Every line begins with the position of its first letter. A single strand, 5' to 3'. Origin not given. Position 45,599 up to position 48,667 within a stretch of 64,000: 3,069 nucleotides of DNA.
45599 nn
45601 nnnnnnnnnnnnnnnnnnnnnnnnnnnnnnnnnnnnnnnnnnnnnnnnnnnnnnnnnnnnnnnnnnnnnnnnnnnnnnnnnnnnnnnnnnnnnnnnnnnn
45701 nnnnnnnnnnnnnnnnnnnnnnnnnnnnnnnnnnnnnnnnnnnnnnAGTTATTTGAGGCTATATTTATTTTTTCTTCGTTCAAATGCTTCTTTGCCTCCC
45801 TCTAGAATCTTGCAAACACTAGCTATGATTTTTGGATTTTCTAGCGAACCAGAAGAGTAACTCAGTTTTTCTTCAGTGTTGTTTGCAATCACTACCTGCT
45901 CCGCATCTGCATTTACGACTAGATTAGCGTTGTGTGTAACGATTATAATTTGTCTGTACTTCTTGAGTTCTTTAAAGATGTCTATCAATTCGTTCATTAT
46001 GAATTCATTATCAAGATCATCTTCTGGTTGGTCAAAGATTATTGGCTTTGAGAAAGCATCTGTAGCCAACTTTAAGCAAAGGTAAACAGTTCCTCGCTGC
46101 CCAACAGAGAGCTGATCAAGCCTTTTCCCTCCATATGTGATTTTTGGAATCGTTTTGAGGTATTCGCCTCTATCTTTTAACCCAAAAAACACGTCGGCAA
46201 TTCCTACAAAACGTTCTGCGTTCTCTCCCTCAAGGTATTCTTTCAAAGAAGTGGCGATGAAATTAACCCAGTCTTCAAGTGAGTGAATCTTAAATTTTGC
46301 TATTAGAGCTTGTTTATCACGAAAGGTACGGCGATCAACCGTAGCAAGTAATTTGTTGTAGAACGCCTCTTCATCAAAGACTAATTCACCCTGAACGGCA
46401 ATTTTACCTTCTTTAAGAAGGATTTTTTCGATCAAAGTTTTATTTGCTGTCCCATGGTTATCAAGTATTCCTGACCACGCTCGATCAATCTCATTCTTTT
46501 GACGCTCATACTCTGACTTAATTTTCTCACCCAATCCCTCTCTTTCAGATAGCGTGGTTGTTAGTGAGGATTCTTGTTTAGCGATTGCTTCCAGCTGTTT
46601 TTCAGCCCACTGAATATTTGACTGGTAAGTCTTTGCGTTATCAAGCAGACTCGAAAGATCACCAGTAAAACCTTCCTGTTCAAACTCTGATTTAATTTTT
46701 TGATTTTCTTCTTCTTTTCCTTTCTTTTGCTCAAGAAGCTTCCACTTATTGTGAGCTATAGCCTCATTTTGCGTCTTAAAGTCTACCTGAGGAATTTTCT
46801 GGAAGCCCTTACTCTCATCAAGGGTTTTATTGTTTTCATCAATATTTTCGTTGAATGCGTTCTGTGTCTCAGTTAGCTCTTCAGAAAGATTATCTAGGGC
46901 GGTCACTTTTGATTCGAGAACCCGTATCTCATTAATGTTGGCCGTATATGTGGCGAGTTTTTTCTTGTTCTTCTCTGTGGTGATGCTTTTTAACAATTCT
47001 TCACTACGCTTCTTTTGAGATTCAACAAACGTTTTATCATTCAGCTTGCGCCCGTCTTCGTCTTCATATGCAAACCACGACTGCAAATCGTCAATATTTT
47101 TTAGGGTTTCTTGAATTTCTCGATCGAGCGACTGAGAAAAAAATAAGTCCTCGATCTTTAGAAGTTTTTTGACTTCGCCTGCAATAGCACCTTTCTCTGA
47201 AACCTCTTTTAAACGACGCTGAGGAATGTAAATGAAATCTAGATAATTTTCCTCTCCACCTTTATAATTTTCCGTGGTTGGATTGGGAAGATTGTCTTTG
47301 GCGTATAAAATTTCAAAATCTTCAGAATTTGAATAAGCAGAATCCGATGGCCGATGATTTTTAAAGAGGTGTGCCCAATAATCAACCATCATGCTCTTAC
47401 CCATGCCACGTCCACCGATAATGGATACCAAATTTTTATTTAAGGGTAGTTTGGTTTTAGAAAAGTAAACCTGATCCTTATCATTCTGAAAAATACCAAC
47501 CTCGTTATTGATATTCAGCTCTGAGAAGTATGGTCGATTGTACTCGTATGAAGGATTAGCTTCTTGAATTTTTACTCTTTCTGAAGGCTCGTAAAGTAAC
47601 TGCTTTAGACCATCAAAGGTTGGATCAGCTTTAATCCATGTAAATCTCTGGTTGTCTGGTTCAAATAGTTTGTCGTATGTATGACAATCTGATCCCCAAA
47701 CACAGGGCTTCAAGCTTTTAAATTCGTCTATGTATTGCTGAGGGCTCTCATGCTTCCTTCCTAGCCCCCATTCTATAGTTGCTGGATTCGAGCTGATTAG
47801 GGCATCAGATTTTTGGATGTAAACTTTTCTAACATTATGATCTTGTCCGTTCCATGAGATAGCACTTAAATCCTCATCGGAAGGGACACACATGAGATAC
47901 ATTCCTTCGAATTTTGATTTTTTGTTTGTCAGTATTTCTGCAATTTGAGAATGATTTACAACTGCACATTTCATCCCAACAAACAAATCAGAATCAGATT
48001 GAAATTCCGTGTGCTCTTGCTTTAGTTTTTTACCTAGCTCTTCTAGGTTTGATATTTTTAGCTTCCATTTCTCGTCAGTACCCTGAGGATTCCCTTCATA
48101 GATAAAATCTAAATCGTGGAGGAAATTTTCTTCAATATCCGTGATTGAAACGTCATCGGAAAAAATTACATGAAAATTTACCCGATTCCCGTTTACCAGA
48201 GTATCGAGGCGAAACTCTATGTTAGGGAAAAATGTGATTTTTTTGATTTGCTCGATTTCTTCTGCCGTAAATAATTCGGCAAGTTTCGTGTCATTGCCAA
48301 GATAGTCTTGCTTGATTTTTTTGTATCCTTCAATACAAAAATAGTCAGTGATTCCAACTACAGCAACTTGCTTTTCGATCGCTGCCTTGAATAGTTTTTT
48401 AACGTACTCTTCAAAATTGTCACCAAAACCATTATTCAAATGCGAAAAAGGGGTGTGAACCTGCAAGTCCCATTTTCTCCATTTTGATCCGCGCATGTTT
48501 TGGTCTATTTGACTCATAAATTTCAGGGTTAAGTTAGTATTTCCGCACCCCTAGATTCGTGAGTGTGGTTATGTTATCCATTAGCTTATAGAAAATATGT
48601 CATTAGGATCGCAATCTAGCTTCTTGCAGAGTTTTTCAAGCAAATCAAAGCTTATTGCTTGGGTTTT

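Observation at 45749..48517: Single-chain SbcCD/Mre11-Rad50 analogue: PHP nuclease domain fused to a coiled-coil ABC ATPase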

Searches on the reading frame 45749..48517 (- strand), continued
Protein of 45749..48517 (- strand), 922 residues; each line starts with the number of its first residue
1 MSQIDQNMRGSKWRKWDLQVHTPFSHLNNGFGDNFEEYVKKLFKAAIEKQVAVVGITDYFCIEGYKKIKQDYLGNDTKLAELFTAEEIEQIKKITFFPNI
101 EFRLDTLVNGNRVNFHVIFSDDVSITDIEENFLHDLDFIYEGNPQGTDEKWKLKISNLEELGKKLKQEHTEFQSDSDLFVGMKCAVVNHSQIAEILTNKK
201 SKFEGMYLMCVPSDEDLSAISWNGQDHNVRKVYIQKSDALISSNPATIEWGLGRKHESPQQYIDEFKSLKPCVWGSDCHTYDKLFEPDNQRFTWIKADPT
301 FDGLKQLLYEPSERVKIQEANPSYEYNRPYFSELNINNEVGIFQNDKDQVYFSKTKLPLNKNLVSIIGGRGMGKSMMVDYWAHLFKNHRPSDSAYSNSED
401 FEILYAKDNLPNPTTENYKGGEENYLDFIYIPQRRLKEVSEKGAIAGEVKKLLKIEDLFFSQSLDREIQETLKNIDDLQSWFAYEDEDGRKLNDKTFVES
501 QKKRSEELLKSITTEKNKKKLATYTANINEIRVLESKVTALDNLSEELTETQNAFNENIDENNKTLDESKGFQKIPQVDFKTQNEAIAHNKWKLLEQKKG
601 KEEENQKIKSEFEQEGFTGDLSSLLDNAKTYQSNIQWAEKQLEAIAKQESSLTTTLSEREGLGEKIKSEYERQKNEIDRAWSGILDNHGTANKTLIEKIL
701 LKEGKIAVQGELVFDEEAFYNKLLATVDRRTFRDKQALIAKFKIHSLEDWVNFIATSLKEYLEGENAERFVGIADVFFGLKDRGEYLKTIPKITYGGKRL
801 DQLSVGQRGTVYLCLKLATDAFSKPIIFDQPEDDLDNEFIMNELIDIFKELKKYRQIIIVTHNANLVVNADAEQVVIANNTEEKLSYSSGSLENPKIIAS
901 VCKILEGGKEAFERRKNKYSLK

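Call 86: search_protein_families(library=padloc, alignment_id=A2, max_evalue=1e-10)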
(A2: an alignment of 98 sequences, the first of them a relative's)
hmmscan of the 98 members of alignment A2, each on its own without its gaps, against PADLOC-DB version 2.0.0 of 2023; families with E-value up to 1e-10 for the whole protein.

A. member 1, L001:4578-7115:+ (846 aa): 9 families
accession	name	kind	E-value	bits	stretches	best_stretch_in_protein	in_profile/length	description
PDLC03047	REase_I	-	1.4e-55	186.7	1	184-631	328-736/1107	Type I restriction enzyme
PDLC03049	REase_I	-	2.3e-41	139.7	2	7-350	7-325/807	Type I restriction enzyme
PDLC03042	REase_I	-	4.1e-26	88.7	1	197-596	445-834/1170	Type I restriction enzyme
PDLC03658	mREase_IV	-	6.3e-20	68.5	1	201-349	227-372/953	Type IV methyl-directed restriction enzyme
PDLC02707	PbeA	-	5.4e-19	66.2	1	177-352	234-417/672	PbeA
PDLC03659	mREase_IV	-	1.1e-16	58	1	213-350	235-373/945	Type IV methyl-directed restriction enzyme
PDLC03048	REase_I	-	2e-15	54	1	190-349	234-409/976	Type I restriction enzyme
PDLC02704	PbeA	-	1.6e-13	48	1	178-402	251-452/682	PbeA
PDLC03045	REase_I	-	3e-13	46.7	1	191-355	252-430/995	Type I restriction enzyme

B. families by the number of members that match (of 98 scanned): 359 families (the first 25 are shown)
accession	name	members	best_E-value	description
PDLC04135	mad3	4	4.8e-28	mads_3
PDLC04134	mad2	3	9.8e-60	mads_2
PDLC03048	REase_I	3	4e-51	Type I restriction enzyme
PDLC02980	AriA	3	1.7e-19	-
PDLC03040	REase_I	2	0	Type I restriction enzyme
PDLC03025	MTase_I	2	2.4e-192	Type I methyltransferase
PDLC03021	MTase_I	2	1.2e-155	Type I methyltransferase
PDLC03105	Specificity_I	2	6.8e-91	Type I specificity subunit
PDLC03072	Specificity_I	2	4.1e-90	Type I specificity subunit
PDLC03090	Specificity_I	2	2.7e-79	Type I specificity subunit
PDLC03044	REase_I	2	2.3e-68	Type I restriction enzyme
PDLC03127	Specificity_I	2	6.7e-68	Type I specificity subunit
PDLC03036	MTase_I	2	1.3e-65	Type I methyltransferase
PDLC03041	REase_I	2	2.9e-64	Type I restriction enzyme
PDLC03026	MTase_I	2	5.4e-64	Type I methyltransferase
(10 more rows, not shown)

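Call 90: fold_search(model_id=the predicted structure, library=viral)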
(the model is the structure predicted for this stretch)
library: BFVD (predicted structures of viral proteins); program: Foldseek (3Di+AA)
matches with E <= 10: 432; with E <= 0.001: 73
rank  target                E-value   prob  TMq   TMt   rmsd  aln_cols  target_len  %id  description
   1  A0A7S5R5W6            2.3e-11  1.00  0.16  0.15  38.7      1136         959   10  (no name in the UniProt tables at hand)
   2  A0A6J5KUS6            1.8e-10  1.00  0.18  0.28  43.2       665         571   14  Endonuclease subunit [uncultured Caudovirales phage]
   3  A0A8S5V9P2            2.8e-09  1.00  0.17  0.24  54.2       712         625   13  STRUCTURAL MAINTENANCE OF CHROMOSOMES PROTEIN [Ackermannviridae sp. ctUml7]
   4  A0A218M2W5            3.2e-09  1.00  0.16  0.21  39.7       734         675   13  Recombination-related endonuclease [Acidovorax phage ACP17]
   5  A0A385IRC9            3.8e-09  1.00  0.16  0.16  33.9       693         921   13  (no name in the UniProt tables at hand)
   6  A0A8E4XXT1            6.8e-09  1.00  0.18  0.26  45.4       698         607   13  Recombination endonuclease subunit [Maribacter phage Colly_1]
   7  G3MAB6                7.6e-09  1.00  0.16  0.20  65.3       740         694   12  Gp375 [Bacillus phage G]
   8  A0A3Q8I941            2.0e-08  1.00  0.22  0.23  30.8       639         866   13  (no name in the UniProt tables at hand)
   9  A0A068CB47            2.1e-08  1.00  0.17  0.16  47.5       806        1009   13  Recombination exonuclease [Listeria phage LMTA-57]
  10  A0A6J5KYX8            2.8e-08  1.00  0.18  0.22  43.6       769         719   14  Uncharacterized protein [uncultured Caudovirales phage]
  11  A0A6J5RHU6            4.1e-08  1.00  0.16  0.20  68.4       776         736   13  ABC_ATPase domain containing protein [uncultured Caudovirales phage]
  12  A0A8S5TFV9            4.3e-08  1.00  0.16  0.25  41.6       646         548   13  STRUCTURAL MAINTENANCE OF CHROMOSOMES PROTEIN [Phage sp. ctL4h4]
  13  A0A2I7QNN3            8.3e-08  1.00  0.15  0.13  49.0      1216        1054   10  (no name in the UniProt tables at hand)
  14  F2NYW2                1.3e-07  1.00  0.17  0.23  44.8       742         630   12  Complete DpAV4 genome [Diadromus pulchellus ascovirus 4a]
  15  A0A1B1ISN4            1.3e-07  1.00  0.16  0.21  43.2       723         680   15  (no name in the UniProt tables at hand)
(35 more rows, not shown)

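Call 101: search_protein_representatives(protein=window:45749-48517:-)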
Query: 922 residues. Proteins with E-value up to 0.001 (for the whole library): 7600; up to 1e-10: 5598; up to 1e-30: 1610. The best 150 are listed.
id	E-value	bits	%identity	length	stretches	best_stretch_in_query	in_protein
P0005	0.0e+00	1381.3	67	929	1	9-922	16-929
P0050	1.8e-248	843.6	50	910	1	6-920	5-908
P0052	1.1e-245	834.4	48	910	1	7-921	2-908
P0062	1.1e-224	765.0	54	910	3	543-922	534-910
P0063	3.3e-219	746.8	54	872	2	289-921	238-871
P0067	8.5e-210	715.7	43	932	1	7-922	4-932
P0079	2.1e-194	664.7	42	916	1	8-921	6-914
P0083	6.6e-193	659.8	43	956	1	5-921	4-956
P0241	1.6e-189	648.6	48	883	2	269-922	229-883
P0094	6.4e-189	646.6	43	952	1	8-920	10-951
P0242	9.9e-189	646.0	49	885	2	275-920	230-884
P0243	8.4e-185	633.0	45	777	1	160-921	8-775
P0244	1.5e-183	628.8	40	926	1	27-921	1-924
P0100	1.4e-180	619.0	41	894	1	9-921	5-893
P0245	1.7e-179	615.4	42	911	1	9-921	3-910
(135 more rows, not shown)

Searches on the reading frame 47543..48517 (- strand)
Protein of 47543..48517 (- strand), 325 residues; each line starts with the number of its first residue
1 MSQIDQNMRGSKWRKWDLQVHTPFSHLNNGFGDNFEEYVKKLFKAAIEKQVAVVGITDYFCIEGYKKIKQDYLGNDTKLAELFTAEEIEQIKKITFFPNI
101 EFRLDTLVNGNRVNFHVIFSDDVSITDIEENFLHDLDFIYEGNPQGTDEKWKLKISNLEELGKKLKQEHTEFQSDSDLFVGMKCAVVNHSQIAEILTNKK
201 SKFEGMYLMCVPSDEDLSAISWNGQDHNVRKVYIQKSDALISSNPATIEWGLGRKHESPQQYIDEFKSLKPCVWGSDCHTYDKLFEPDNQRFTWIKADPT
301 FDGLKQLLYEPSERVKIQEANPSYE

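Call 51: predict_structure(alignment_id=A3)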
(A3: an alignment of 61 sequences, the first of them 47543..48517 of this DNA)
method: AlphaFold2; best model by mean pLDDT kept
length: 325 residues; sequences in the alignment: 61
mean_pLDDT: 94.2   pTM: 0.91
mean pLDDT of the five models: 94.2, 94.1, 93.7, 93.3, 91.8
residues with pLDDT >= 90: 289; 70-90: 26; 50-70: 2; < 50: 8
segments of 3 or more residues with pLDDT < 50: 1-8
pLDDT, mean of each block of 10 residues (from residue 1): 46 95 93 97 98 98 98 98 98 98 92 96 98 97 92 98 97 96 96 97 97 89 86 97 97 96 97 96 96 97 97 96 88
secondary structure, 60 per line:
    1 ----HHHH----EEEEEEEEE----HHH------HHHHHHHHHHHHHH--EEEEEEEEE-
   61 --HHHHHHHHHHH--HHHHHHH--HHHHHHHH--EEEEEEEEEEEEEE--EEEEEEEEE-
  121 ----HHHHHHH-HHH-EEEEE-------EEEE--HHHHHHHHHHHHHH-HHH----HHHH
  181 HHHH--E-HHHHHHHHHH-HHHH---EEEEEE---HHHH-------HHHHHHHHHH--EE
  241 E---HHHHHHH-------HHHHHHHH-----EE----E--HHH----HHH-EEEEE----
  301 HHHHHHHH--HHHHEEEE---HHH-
elements in order: H5-8 E13-21 H35-48 E51-59 H63-73 H76-82 H85-92 E95-108 E111-119 H125-131 E137-141 E149-152 H155-168 H177-184 H189-198 H200-203 E207-212 H216-219 H227-236 E239-241 H245-251 H259-266 E292-296 H301-308 H311-314 E315-318

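Call 53: fold_search(model_id=the predicted structure, library=pdb)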
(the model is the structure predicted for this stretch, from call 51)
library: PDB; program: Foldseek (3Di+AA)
matches with E <= 10: 546; with E <= 0.001: 15
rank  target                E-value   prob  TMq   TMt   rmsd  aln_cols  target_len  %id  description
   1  3e0f                  1.6e-06  1.00  0.37  0.42  11.7       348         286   11  Crystal structure of a putative metal-dependent phosphoesterase (bad_1165) from bifidobacterium adolescentis atcc 15703  (released 2008-09-02)
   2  3f2c_A                4.3e-06  1.00  0.34  0.12   9.0       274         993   10  DNA Polymerase PolC from Geobacillus kaustophilus complex with DNA, dGTP and Mn (released 2009-01-20)
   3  3o0f                  7.1e-06  1.00  0.39  0.43  11.4       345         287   12  Crystal structure of a putative metal-dependent phosphoesterase (BAD_1165) from bifidobacterium adolescentis atcc 15703  (released 2010-08-25)
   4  7rty_A                1.9e-05  1.00  0.39  0.49   9.7       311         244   12  Crystal Structure of PsfC from Pseudomonas syringae PB-5123 (released 2021-09-15)
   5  2hnh                  3.5e-05  1.00  0.40  0.16   7.1       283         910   12  Crystal structure of the catalytic alpha subunit of E. coli replicative DNA polymerase III (released 2006-09-19)
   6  3f2b_A                3.8e-05  1.00  0.34  0.12   8.7       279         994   11  DNA Polymerase PolC from Geobacillus kaustophilus complex with DNA, dGTP, Mg and Zn (released 2009-01-20)
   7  5fkw_A                7.9e-05  1.00  0.38  0.15   7.3       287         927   11  cryo-EM structure of the E. coli replicative DNA polymerase complex bound to DNA (DNA polymerase III alpha, beta, epsi (released 2015-11-25)
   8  7pu7_A                7.9e-05  1.00  0.37  0.13   7.4       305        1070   13  DNA polymerase from M. tuberculosis (released 2022-02-23)
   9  9etk                  9.5e-05  1.00  0.40  0.45   9.1       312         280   12  Crystal structure of Vibrio cholerae RNase AM (released 2024-09-11)
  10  4gx8_B                1.6e-04  1.00  0.38  0.40   7.4       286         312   13  Crystal structure of a DNA polymerase III alpha-epsilon chimera (released 2013-04-03)
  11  5lew                  1.8e-04  1.00  0.41  0.17   6.0       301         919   12  DNA polymerase (released 2017-10-25)
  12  2hqa                  2.0e-04  1.00  0.43  0.17   5.6       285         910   11  Crystal structure of the catalytic alpha subunit of E. Coli replicative DNA polymerase III (released 2006-09-19)
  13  7ug9                  4.7e-04  1.00  0.36  0.53   7.3       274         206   12  Crystal structure of RNase AM PHP domain (released 2022-08-31)
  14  4gx9_B                5.7e-04  0.84  0.23  0.24  14.8       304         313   12  Crystal structure of a DNA polymerase III alpha-epsilon chimera (released 2013-04-03)
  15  4gx8_A                7.3e-04  1.00  0.38  0.40   7.5       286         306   12  Crystal structure of a DNA polymerase III alpha-epsilon chimera (released 2013-04-03)
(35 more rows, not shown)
